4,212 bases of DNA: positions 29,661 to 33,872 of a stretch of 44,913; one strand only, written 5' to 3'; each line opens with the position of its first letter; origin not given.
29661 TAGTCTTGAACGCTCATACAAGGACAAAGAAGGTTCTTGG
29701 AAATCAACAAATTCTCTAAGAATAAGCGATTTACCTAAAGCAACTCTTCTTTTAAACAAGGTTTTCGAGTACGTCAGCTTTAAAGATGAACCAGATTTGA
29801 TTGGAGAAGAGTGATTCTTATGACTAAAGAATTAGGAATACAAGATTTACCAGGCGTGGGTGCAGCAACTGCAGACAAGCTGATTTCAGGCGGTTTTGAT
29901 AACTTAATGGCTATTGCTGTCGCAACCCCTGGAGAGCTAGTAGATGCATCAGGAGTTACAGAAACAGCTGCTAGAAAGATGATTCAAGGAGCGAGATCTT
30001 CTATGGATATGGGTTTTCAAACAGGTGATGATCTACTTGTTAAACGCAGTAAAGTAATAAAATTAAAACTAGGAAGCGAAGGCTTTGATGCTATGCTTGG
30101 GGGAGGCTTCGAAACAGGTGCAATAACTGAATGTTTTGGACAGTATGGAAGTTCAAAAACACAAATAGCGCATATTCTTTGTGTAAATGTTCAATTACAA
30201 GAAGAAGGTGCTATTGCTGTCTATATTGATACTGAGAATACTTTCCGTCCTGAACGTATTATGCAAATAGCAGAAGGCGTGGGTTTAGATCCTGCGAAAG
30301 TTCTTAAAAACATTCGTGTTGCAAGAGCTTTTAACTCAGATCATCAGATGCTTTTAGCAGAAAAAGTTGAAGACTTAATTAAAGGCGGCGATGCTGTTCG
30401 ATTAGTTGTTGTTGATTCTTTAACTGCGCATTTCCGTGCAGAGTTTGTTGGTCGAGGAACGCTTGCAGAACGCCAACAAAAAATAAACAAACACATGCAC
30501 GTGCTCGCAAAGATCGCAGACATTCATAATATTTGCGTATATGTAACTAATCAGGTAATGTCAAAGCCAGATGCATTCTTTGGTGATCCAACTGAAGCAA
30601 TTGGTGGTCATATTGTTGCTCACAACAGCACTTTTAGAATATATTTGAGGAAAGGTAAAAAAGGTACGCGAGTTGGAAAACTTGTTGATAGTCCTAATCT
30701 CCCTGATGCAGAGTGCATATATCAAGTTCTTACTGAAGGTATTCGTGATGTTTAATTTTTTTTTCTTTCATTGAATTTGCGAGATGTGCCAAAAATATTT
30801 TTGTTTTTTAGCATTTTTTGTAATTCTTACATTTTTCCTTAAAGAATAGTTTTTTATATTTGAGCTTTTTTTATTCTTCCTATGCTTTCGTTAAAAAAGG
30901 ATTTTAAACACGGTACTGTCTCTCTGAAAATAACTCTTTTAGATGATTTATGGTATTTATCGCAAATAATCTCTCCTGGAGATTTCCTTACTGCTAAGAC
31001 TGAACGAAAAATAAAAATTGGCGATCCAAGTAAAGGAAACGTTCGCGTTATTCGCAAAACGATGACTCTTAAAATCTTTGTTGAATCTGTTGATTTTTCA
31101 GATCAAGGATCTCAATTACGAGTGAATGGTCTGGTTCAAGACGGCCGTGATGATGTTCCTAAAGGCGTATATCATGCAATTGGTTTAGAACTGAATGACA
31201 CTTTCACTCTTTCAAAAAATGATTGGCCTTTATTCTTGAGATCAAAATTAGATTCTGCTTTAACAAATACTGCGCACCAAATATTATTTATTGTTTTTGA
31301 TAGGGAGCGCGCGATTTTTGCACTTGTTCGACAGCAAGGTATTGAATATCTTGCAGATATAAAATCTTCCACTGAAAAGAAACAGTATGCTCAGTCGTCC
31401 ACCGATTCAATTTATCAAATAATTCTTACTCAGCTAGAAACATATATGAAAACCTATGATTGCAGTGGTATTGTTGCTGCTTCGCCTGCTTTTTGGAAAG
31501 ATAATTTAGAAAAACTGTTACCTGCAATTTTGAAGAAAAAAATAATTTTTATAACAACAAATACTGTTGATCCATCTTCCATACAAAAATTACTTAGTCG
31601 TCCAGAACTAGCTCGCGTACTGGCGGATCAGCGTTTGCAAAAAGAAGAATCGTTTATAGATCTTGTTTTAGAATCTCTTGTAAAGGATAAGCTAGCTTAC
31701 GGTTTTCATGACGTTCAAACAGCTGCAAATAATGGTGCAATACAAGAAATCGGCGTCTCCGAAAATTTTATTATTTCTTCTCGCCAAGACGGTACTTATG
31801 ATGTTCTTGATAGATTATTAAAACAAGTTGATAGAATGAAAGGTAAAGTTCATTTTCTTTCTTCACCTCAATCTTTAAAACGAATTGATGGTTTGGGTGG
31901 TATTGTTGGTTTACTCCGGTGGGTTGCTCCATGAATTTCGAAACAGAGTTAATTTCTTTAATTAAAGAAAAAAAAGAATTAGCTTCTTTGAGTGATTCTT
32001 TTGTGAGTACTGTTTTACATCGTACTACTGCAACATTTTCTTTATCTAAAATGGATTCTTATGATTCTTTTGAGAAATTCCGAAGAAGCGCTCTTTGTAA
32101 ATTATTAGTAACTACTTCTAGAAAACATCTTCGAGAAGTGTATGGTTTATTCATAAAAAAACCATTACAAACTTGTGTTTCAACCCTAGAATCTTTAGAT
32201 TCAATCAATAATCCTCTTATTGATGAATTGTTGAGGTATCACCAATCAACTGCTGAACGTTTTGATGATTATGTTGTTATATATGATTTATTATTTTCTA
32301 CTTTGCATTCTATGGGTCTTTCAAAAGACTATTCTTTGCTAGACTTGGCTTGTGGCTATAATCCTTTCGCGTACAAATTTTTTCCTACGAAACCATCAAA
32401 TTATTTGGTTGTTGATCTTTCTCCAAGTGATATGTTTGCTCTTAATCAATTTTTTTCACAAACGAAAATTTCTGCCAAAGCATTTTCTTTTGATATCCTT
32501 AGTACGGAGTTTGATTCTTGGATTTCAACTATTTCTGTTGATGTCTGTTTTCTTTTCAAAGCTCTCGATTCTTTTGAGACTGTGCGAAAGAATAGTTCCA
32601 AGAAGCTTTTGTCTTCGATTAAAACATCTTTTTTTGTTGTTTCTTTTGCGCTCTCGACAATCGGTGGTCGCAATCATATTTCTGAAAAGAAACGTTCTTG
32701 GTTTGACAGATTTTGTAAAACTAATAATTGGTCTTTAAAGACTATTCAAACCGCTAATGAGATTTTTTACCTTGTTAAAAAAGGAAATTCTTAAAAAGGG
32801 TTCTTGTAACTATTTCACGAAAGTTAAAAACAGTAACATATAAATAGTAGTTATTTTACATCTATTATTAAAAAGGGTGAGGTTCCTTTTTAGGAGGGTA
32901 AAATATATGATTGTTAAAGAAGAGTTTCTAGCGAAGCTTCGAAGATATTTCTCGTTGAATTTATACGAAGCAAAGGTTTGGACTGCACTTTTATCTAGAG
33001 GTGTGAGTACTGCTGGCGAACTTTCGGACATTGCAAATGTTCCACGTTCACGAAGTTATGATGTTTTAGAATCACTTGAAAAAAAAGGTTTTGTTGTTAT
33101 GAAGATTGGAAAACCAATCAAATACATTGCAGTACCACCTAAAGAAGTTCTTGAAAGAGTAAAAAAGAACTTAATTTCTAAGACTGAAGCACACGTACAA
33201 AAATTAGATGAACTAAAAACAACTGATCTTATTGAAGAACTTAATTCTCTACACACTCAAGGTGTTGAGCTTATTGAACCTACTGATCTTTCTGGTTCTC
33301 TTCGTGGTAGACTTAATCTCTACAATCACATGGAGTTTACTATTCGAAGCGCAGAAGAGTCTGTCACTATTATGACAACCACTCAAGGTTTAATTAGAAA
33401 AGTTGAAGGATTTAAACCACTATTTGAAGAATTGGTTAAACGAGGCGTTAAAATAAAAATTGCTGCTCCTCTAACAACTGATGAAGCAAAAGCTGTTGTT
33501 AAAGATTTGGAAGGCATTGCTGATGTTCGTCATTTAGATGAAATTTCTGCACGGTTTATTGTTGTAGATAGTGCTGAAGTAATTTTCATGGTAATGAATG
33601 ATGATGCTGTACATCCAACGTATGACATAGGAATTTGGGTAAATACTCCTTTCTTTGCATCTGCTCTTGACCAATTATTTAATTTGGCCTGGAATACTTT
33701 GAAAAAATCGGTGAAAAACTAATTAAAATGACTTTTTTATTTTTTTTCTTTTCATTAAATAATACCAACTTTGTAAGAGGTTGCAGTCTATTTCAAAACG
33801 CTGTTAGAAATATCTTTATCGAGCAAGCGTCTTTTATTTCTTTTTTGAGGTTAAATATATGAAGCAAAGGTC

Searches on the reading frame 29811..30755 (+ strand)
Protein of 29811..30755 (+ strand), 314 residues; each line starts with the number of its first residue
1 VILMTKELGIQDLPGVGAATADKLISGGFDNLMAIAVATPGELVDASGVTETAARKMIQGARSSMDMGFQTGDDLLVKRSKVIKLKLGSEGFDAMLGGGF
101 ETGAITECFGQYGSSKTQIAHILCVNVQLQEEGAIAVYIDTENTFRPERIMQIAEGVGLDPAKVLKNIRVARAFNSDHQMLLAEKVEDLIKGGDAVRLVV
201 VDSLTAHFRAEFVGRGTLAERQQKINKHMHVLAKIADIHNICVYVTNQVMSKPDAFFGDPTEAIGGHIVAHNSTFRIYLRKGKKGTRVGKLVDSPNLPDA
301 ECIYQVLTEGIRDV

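Call 9: search_protein_families(library=pfam, proteins=[window:29811-30755:+], max_evalue=0.1)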
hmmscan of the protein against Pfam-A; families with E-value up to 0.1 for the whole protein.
window:29811-30755:+ (314 aa): 11 families
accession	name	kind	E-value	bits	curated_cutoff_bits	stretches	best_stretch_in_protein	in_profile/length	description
PF08423.17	Rad51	-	7.1e-86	287.9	22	1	78-313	1-243/244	Rad51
PF00154.27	RecA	-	2.9e-14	53.6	27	1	79-284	27-223/262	recA bacterial DNA recombination protein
PF14520.12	HHH_5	-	2.3e-09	38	27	1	11-62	5-56/57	Helix-hairpin-helix domain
PF06745.19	ATPase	-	3.8e-08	33.4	26.6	1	87-208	3-132/231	KaiC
PF11798.14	IMS_HHH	-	0.024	15.3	24.4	1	7-27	10-30/32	IMS family HHH motif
PF11731.14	Cdd1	-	0.025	15.2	25.5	1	10-46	8-44/86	Pathogenicity locus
PF00633.29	HHH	-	0.026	14.8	24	0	10-26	13-29/30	Helix-hairpin-helix motif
PF10391.15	DNA_pol_lambd_f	-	0.028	14.7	29.8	0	14-34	7-27/51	Fingers domain of DNA polymerase lambda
PF12826.13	HHH_2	-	0.037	14.6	27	1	13-56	8-50/64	Helix-hairpin-helix motif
PF21999.2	IMS_HHH_1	-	0.093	13.6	27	0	11-36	1-26/53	DNA polymerase-iota, thumb domain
PF16992.11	RNA_pol_RpbG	-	0.098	13.2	27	0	165-232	16-85/119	DNA-directed RNA polymerase, subunit G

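Call 10: find_related_loci(query=window:29811-30755:+, collection=genome_contigs, flank=4000)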
Query window:29811-30755:+ (314 aa) in genome_contigs; peptide patterns used: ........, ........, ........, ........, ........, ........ (x = any residue, [..] = any of these).
599 stretches matched a pattern (row limit reached: there are more); 580 encode a relative of the query (tblastn E <= 1e-3); the best 80 are kept; 80 distinct loci.
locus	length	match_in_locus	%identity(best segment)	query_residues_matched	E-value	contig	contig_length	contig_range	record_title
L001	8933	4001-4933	83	4-314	4e-180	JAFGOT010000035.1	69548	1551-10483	MAG: Candidatus Woesearchaeota archaeon isolate Zod_Metabat.644 k87_10927777, whole genome shotgun sequence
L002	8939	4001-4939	82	2-314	1e-178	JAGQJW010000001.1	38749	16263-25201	MAG: Nanoarchaeota archaeon isolate HKST-UBA04 NODE_1_length_38749_cov_3.692775, whole genome shotgun sequence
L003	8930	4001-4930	81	5-314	4e-178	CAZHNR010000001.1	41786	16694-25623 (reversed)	MAG TPA_asm: uncultured Methanosarcinales archaeon isolate SRP063590_co1_39 genome assembly, contig: NODE_823_length_417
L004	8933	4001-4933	79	4-314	3e-173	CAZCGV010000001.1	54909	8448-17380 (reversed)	MAG TPA_asm: uncultured Methanosarcinales archaeon isolate binchicken_co42_508 genome assembly, contig: NODE_411_length_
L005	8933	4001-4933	78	4-314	2e-172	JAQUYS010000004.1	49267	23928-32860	MAG: Candidatus Nanoarchaeia archaeon isolate STD2_242 NODE_2370_length_49267_cov_4.396927_Sandtown_D2, whole genome sho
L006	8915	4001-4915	78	10-314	2e-170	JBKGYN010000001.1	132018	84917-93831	MAG: Candidatus Woesearchaeota archaeon isolate C1M08_52 NODE_8_length_132018_cov_13.360389, whole genome shotgun sequen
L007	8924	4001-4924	78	6-313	2e-169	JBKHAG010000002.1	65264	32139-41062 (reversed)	MAG: Candidatus Woesearchaeota archaeon isolate D1M01_129 NODE_303_length_65264_cov_10.437578, whole genome shotgun sequ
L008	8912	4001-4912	80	10-313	3e-169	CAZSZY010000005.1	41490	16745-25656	MAG TPA_asm: uncultured Methanosarcinales archaeon isolate SRP191223_co1_382 genome assembly, contig: NODE_635_length_41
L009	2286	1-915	78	10-314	0e+0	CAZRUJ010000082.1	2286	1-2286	MAG TPA_asm: uncultured Methanosarcinales archaeon isolate SRP252850_co1_20 genome assembly, contig: NODE_87996_length_2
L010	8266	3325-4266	76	1-314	2e-168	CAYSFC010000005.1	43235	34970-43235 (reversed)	MAG TPA_asm: uncultured Methanosarcinales archaeon isolate binchicken_co42_507 genome assembly, contig: NODE_698_length_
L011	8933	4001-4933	74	4-314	1e-163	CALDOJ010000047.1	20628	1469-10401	MAG TPA_asm: Candidatus Woesearchaeota archaeon isolate ERR2206790_bin.73_CONCOCT_v1.1_MAG genome assembly, contig: ERZ8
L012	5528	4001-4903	77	13-313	1e-163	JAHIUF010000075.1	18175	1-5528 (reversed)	MAG: Nanoarchaeota archaeon isolate MM_PC_MetaG.mb.241 MM_PC_MetaG.mb.241_k141_1735633, whole genome shotgun sequence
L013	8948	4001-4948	74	1-313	5e-162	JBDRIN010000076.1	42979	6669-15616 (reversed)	MAG: archaeon isolate MEGAHIT-group-1.588 k141_1275468, whole genome shotgun sequence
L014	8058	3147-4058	75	10-313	2e-161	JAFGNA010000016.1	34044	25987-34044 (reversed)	MAG: Candidatus Woesearchaeota archaeon isolate Zod_Metabat.513 k87_11050135, whole genome shotgun sequence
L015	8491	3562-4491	74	4-313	8e-161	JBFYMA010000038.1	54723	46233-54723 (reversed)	MAG: Nanoarchaeota archaeon isolate PPR_0050 k121_2223235, whole genome shotgun sequence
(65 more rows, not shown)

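Call 80: search_protein_families(library=pfam, proteins=[L010:3050-3328:+, L006:3694-3978:+], max_evalue=10)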
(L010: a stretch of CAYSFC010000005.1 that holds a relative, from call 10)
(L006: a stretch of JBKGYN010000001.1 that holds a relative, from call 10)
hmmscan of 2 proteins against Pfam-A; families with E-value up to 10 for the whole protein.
L010:3050-3328:+ (92 aa): 1 family
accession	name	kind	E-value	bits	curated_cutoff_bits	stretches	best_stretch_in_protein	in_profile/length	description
PF09089.16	gp12-short_mid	-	0.057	14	25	1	21-65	34-78/81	Phage short tail fibre protein gp12, middle domain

L006:3694-3978:+ (94 aa): 2 families
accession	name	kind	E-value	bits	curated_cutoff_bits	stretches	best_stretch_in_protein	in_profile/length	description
PF19918.4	bpX2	-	0.0039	17.4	23.6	1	15-62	19-66/227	MoxR-vWA-beta-propeller ternary system domain bpX2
PF00318.25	Ribosomal_S2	-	0.056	13.1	26.1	1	34-88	115-170/216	Ribosomal protein S2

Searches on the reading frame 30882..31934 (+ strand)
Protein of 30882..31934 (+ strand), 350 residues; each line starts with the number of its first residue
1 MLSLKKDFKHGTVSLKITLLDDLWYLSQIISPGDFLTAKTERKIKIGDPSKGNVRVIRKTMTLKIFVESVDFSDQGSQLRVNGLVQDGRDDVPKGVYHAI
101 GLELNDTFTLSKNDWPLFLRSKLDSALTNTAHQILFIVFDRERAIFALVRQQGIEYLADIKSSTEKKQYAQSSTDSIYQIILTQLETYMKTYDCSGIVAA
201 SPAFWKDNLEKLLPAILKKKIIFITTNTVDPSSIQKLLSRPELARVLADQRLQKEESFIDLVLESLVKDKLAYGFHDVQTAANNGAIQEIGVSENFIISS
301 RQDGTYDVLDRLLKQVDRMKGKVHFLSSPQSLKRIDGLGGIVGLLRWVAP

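Call 9: search_protein_families(library=pfam, proteins=[window:30882-31934:+], max_evalue=0.1)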
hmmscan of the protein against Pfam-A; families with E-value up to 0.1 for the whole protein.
window:30882-31934:+ (350 aa): 3 families
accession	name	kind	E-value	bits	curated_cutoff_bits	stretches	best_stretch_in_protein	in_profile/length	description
PF03463.20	eRF1_1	-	4.6e-24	85.2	23.8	1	5-126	5-122/123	eRF1 domain 1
PF03465.20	eRF1_3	-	3.1e-12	47.4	25.8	1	253-347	2-104/106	eRF1 domain 3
PF03464.20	eRF1_2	-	1.8e-05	25.5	27.1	1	135-239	3-125/133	eRF1 domain 2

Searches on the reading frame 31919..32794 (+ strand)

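Call 9: search_protein_families(library=pfam, proteins=[window:31919-32794:+], max_evalue=0.1)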
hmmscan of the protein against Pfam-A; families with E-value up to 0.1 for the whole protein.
window:31919-32794:+ (291 aa): 1 family
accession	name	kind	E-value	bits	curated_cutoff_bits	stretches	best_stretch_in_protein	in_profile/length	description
PF07091.17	FmrO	-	5.8e-15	55.8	27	1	101-283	77-253/255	Ribosomal RNA methyltransferase (FmrO)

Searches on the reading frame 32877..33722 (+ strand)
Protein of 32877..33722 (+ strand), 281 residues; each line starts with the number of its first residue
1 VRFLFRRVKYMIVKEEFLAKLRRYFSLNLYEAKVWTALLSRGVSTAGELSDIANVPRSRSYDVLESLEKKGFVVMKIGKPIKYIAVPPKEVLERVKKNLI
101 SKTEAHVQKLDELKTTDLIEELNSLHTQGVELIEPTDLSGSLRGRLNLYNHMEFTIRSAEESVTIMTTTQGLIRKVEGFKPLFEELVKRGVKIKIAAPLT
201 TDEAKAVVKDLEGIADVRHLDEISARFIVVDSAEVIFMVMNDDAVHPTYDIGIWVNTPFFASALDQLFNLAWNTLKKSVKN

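Call 20: search_protein_families(library=pfam, proteins=[window:32877-33722:+], max_evalue=0.001)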
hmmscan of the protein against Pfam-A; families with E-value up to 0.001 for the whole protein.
window:32877-33722:+ (281 aa): 2 families
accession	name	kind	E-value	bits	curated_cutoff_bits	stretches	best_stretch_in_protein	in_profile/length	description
PF01978.25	TrmB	-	5.4e-19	68.2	25.6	1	25-89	4-68/68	Sugar-specific transcriptional regulator TrmB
PF11495.14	Regulator_TrmB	-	1.2e-05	25.1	22.2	1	143-241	6-98/233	Archaeal transcriptional regulator TrmB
